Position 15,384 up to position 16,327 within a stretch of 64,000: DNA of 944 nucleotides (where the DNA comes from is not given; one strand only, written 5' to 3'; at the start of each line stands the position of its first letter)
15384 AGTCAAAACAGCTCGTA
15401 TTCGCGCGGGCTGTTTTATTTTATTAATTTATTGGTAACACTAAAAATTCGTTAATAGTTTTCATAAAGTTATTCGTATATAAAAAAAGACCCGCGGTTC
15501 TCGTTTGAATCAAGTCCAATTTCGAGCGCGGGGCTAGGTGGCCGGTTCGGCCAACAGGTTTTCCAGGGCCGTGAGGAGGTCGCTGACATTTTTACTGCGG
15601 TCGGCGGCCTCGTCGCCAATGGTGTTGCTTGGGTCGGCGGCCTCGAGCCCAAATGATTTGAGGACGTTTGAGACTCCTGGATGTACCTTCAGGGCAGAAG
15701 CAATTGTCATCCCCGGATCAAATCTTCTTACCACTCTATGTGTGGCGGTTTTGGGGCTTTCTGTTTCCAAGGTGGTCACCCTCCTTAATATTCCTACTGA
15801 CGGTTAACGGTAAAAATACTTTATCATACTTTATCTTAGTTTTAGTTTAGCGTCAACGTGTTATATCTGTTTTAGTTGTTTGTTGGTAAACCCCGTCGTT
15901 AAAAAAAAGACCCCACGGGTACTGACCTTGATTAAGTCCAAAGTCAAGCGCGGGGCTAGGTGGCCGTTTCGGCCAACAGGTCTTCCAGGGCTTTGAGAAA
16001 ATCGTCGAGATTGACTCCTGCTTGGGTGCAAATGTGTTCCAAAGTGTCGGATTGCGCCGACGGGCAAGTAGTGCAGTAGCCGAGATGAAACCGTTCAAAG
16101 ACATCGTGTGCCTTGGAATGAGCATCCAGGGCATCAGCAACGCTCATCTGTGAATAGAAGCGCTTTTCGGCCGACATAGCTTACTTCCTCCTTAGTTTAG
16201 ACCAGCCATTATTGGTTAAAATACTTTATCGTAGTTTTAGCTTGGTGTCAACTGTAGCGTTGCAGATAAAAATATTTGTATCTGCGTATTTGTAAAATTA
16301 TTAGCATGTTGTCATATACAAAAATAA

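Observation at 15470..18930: Island C: tandemly duplicated DUF1858 redox-disulfide genes next to an L-fucose-isomerase-like operon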

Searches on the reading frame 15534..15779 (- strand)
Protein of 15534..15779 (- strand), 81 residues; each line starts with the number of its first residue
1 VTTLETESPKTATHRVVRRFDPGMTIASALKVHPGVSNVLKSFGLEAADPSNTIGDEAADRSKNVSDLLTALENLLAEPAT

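Call 3: search_protein_families(library=pfam, proteins=[window:15534-15779:-], max_evalue=1)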
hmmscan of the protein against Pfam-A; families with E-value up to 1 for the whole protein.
window:15534-15779:- (81 aa): 1 family
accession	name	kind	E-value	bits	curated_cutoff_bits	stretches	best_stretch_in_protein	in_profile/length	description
PF08984.16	DUF1858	-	0.076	13.6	32.2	1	22-46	3-27/59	Domain of unknown function (DUF1858)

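Call 8: search_protein_families(library=ncbifam, proteins=[window:15534-15779:-], max_evalue=1)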
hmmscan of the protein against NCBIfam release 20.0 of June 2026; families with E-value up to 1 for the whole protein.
window:15534-15779:- (81 aa): 1 family
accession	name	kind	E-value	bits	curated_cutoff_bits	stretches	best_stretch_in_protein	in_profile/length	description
TIGR03980.1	prismane_assoc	subfamily_domain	0.082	12.9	44.95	1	21-46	2-27/58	hybrid cluster protein-associated redox disulfide domain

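Call 24: find_homologous_proteins(query=window:15534-15779:-, max_evalue=0.01)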
Query window:15534-15779:- (81 aa): 1 proteins with E <= 0.01 among 35 candidates.
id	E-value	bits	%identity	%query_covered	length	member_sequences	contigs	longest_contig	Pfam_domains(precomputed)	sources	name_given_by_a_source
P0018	4.2e-33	130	98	81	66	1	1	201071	-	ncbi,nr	ncbi:MAG: hypothetical protein PHW95_02380 [Patescibacteria group bacterium]|nr:hypothetical protein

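Call 85: search_protein_families(library=padloc, proteins=[window:15534-15770:-], max_evalue=0.01)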
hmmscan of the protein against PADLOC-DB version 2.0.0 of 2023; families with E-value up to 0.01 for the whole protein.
window:15534-15770:- (78 aa): 0 families

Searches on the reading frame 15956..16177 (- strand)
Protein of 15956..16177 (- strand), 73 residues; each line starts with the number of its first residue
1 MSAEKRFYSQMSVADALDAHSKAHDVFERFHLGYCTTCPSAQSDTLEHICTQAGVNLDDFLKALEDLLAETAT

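Call 3: search_protein_families(library=pfam, proteins=[window:15956-16177:-], max_evalue=1)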
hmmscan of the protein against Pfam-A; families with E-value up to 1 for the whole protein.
window:15956-16177:- (73 aa): 3 families
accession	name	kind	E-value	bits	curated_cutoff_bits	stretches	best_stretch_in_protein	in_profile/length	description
PF08984.16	DUF1858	-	1.6e-06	28.6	32.2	1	10-61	4-59/59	Domain of unknown function (DUF1858)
PF04405.19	ScdA_N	-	0.00012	22.1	32.5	1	12-67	4-55/56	Domain of Unknown function (DUF542)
PF01323.26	DSBA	-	0.056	13.7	25.6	1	13-66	91-145/191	DSBA-like thioredoxin domain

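Call 8: search_protein_families(library=ncbifam, proteins=[window:15956-16177:-], max_evalue=1)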
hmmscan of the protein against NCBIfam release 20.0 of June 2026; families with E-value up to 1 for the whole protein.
window:15956-16177:- (73 aa): 2 families
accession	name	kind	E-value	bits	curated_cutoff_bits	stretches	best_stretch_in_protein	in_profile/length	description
TIGR03980.1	prismane_assoc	subfamily_domain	3.1e-12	46.3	44.95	1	9-64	3-57/58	hybrid cluster protein-associated redox disulfide domain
TIGR03652.1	FeS_repair_RIC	equivalog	0.012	15.4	204.7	1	18-70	6-54/216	iron-sulfur cluster repair di-iron protein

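Call 15: search_solved_structures(query=window:15956-16177:-, max_evalue=10, show_alignments=3)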
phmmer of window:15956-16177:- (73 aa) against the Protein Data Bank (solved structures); distinct sequences matched with E-value up to 10: 4.
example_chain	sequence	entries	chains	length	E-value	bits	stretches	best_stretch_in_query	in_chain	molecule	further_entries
2k5e_A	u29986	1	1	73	9.6e-06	29.1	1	5-69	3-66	uncharacterized protein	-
2k53_A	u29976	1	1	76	0.003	21.2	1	9-67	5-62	A3DK08 Protein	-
5uao_A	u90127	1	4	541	0.49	14.2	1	18-60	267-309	Tryptophane-5-halogenase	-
6vlo_A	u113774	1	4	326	0.67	13.8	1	4-68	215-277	Putative dTDP-D-glucose 4,6-dehydratase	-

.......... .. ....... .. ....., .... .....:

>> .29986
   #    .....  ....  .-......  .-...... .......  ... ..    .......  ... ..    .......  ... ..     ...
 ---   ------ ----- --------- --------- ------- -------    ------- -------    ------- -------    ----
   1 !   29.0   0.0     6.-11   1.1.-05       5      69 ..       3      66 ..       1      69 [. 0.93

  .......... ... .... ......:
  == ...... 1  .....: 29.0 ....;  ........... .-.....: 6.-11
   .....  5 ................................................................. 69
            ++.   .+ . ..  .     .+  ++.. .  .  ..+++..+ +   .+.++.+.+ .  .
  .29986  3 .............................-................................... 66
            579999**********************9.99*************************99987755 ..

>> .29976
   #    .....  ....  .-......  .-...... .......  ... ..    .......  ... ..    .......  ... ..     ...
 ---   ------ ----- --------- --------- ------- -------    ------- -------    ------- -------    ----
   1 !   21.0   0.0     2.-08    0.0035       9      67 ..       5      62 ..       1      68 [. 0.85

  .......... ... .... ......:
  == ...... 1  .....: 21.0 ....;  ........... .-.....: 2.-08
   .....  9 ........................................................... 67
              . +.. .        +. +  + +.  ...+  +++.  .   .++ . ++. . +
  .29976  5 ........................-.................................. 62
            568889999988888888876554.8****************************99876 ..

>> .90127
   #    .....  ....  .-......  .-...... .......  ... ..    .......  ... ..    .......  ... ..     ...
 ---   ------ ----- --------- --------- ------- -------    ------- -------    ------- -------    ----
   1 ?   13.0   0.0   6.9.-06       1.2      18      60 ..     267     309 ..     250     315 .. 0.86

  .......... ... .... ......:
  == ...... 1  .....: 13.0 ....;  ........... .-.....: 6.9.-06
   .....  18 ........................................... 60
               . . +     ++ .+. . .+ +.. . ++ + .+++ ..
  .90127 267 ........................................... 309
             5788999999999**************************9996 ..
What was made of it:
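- On TIGR03980 / DUF1858 (dufA): C35-T-T-C38 aligns with the C-I-G-C of 2K5E and the C-L-G-C of 2K53 (call 15).
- TIGR03980 is above its cutoff, and the CxxC aligns with the CIGC of 2K5E (calls 8, 15).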

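Call 23: find_homologous_proteins(query=window:15956-16177:-, max_evalue=0.001)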
Query window:15956-16177:- (73 aa): 1 proteins with E <= 0.001 among 1 candidates.
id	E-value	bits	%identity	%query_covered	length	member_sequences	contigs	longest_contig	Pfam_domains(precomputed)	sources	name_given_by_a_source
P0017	1.2e-41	157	100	100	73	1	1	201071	PF08984.17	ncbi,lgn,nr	ncbi:MAG: disulfide oxidoreductase [Patescibacteria group bacterium]|nr:disulfide oxidoreductase [Pa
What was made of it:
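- Tried and rejected: Word-indexed homology searches with dufA and dufB returned only the window's own proteins (calls 23, 24).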

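Call 41: find_related_loci(query=A3, collection=metagenome_contigs, flank=6000)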
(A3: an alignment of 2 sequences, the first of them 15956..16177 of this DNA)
Query A3 (73 aa) in metagenome_contigs; peptide patterns used: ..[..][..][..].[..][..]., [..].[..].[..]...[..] (x = any residue, [..] = any of these).
365 stretches matched a pattern, but none encodes a relative of the query by tblastn (E <= 1e-3).

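Call 70: list_cluster_members(proteins=[window:15956-16177:-, P0018, window:16434-17408:-, window:17449-18879:-])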
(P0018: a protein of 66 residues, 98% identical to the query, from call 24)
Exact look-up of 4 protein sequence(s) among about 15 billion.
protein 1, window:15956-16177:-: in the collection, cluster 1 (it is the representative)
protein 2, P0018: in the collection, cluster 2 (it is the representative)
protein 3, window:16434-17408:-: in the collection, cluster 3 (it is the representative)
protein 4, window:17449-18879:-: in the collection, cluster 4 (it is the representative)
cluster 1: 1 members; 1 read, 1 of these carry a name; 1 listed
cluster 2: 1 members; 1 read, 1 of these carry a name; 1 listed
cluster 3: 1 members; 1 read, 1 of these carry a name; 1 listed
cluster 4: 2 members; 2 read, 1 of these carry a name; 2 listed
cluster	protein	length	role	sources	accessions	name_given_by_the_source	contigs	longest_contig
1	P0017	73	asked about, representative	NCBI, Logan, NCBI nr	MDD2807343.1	MAG: disulfide oxidoreductase [Patescibacteria group bacterium] | disulfide oxidoreductase [Patescibacteria group bacterium]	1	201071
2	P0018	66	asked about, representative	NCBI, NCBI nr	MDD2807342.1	MAG: hypothetical protein PHW95_02380 [Patescibacteria group bacterium] | hypothetical protein [Patescibacteria group bacterium]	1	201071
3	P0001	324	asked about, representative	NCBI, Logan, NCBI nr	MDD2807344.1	MAG: hypothetical protein PHW95_02390 [Patescibacteria group bacterium] | hypothetical protein [Patescibacteria group bacterium]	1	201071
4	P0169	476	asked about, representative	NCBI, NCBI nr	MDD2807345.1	MAG: fucose isomerase [Patescibacteria group bacterium] | fucose isomerase [Patescibacteria group bacterium]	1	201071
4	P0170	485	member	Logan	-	-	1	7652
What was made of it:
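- GenBank calls only a 66-aa hypothetical protein here (calls 24, 70).
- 15956..16177 (-): dufA, a 73-aa DUF1858/TIGR03980 protein with C35-T-T-C38. GenBank MDD2807343, named 'disulfide oxidoreductase'. Calls 3, 8, 15 and 70.
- Checked: The isomerase most likely starts at ATG 18879 (476 aa, as in GenBank; call 70), not GTG 18927.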

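Call 71: search_dna_similar(query=window:15956-16177:-, collection=plasmids, mode=protein, max_evalue=0.01, max_rows=20)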
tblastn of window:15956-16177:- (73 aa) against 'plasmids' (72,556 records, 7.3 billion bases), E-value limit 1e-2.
Records with a match: 3; places in all: 3; records where one place covers at least 80% of the query: 0.
Best place of each record, by identity: <60% 3.
By first word of the organism name: Cetobacterium 2; Peptoclostridium 1.
By predicted mobility (MOB-suite, as given by PLSDB): non-mobilizable 3.
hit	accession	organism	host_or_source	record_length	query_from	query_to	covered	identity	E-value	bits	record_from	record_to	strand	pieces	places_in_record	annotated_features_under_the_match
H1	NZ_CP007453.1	Peptoclostridium acidaminophilum DSM 3953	black mud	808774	11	64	74%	37.0%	6e-3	40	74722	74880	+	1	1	DUF1858 domain-containing protein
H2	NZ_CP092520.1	Cetobacterium somerae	Danio rerio,tissue sample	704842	13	64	71%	36.5%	1e-3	42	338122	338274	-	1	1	DUF1858 domain-containing protein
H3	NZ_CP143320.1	Cetobacterium somerae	intestine of Yellow Catfish,pure culture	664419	13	64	71%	34.6%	6e-3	40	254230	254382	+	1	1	DUF1858 domain-containing protein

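Call 72: get_annotated_region(hit=H1, flank=4000)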
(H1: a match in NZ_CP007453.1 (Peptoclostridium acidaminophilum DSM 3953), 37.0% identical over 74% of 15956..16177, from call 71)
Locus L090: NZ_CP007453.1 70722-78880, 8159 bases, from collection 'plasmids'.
description: Peptoclostridium acidaminophilum DSM 3953 strain al-2 plasmid EAL2_808p, complete sequence
organism: Peptoclostridium acidaminophilum DSM 3953 (NCBI taxid 1286171)
taxonomy: Bacteria; Bacillota; Clostridia; Peptostreptococcales; Peptoclostridiaceae; Peptoclostridium; Peptoclostridium acidaminophilum; Peptoclostridium acidaminophilum DSM 3953
host: -; source: black mud; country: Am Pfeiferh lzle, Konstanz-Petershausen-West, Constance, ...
typing (MOB-suite, as given by PLSDB): non-mobilizable
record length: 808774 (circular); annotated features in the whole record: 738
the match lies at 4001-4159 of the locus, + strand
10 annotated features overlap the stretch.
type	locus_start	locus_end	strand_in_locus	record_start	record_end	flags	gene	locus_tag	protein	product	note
CDS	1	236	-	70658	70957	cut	-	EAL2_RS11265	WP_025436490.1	energy-coupling factor ABC transporter substrate-binding protein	GO:0009236 - cobalamin biosynthetic process [Evidence IEA]; GO:0006824 - cobalt ion transport [Evidence IEA]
CDS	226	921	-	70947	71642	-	-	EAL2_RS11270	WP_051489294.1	energy-coupling factor ABC transporter permease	GO:0000041 - transition metal ion transport [Evidence IEA]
CDS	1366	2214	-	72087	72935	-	ablB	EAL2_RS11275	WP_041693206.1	putative beta-lysine N-acetyltransferase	-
CDS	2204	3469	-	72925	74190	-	ablA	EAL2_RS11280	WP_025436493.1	lysine 2,3-aminomutase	GO:0046440 - L-lysine metabolic process [Evidence IEA]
CDS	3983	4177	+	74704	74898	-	-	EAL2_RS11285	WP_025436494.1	DUF1858 domain-containing protein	-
CDS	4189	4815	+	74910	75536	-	-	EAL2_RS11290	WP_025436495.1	hypothetical protein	-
CDS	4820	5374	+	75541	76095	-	-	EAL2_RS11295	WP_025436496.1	hemerythrin domain-containing protein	-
CDS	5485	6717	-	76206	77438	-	-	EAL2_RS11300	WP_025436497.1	iron-sulfur cluster carrier protein MrpORP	GO:0016226 - iron-sulfur cluster assembly [Evidence IEA]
CDS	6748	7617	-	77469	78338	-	-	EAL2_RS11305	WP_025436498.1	ATP-binding protein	-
CDS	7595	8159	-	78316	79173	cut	-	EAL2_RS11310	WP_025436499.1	ATP-binding protein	-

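Call 73: get_annotated_region(hit=H2, flank=4000)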
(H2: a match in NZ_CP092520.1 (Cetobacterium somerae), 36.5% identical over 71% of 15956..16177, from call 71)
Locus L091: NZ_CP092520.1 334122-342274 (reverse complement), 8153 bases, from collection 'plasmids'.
description: Cetobacterium somerae strain CS2105-BJ plasmid unnamed1, complete sequence
organism: Cetobacterium somerae (NCBI taxid 188913)
taxonomy: Bacteria; Fusobacteriota; Fusobacteriia; Fusobacteriales; Fusobacteriaceae; Cetobacterium; Cetobacterium somerae
host: -; source: Danio rerio,tissue sample; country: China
typing (MOB-suite, as given by PLSDB): non-mobilizable
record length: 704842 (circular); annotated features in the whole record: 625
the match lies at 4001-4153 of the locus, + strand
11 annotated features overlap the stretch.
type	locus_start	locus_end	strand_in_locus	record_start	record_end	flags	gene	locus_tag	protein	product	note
CDS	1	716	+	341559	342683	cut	ugpC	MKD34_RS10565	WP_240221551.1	sn-glycerol-3-phosphate ABC transporter ATP-binding protein UgpC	-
CDS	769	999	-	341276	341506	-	-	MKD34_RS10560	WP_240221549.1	hypothetical protein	-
CDS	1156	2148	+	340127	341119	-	dhaK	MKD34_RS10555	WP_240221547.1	dihydroxyacetone kinase subunit DhaK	GO:0006071 - glycerol metabolic process [Evidence IEA]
CDS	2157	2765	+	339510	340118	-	dhaL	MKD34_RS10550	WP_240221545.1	dihydroxyacetone kinase subunit DhaL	GO:0006071 - glycerol metabolic process [Evidence IEA]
CDS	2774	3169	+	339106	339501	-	dhaM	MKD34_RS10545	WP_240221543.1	dihydroxyacetone kinase phosphoryl donor subunit DhaM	-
CDS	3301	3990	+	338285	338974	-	-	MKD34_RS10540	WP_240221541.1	hypothetical protein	-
CDS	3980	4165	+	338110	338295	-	-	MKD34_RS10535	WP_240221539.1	DUF1858 domain-containing protein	-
CDS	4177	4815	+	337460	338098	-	-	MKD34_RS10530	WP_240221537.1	hypothetical protein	-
CDS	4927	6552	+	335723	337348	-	-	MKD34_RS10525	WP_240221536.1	BCCT family transporter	GO:0071705 - nitrogen compound transport [Evidence IEA]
CDS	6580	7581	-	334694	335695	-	-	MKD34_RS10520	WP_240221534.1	LacI family DNA-binding transcriptional regulator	GO:0006351 - DNA-templated transcription [Evidence IEA]; GO:0045892 - negative regulation of DNA-templated ...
CDS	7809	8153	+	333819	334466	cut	-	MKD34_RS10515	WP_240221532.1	L-fuculose-phosphate aldolase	-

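Call 85: search_protein_families(library=padloc, proteins=[window:15956-16177:-], max_evalue=0.01)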
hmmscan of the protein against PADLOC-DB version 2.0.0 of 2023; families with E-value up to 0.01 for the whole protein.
window:15956-16177:- (73 aa): 0 families
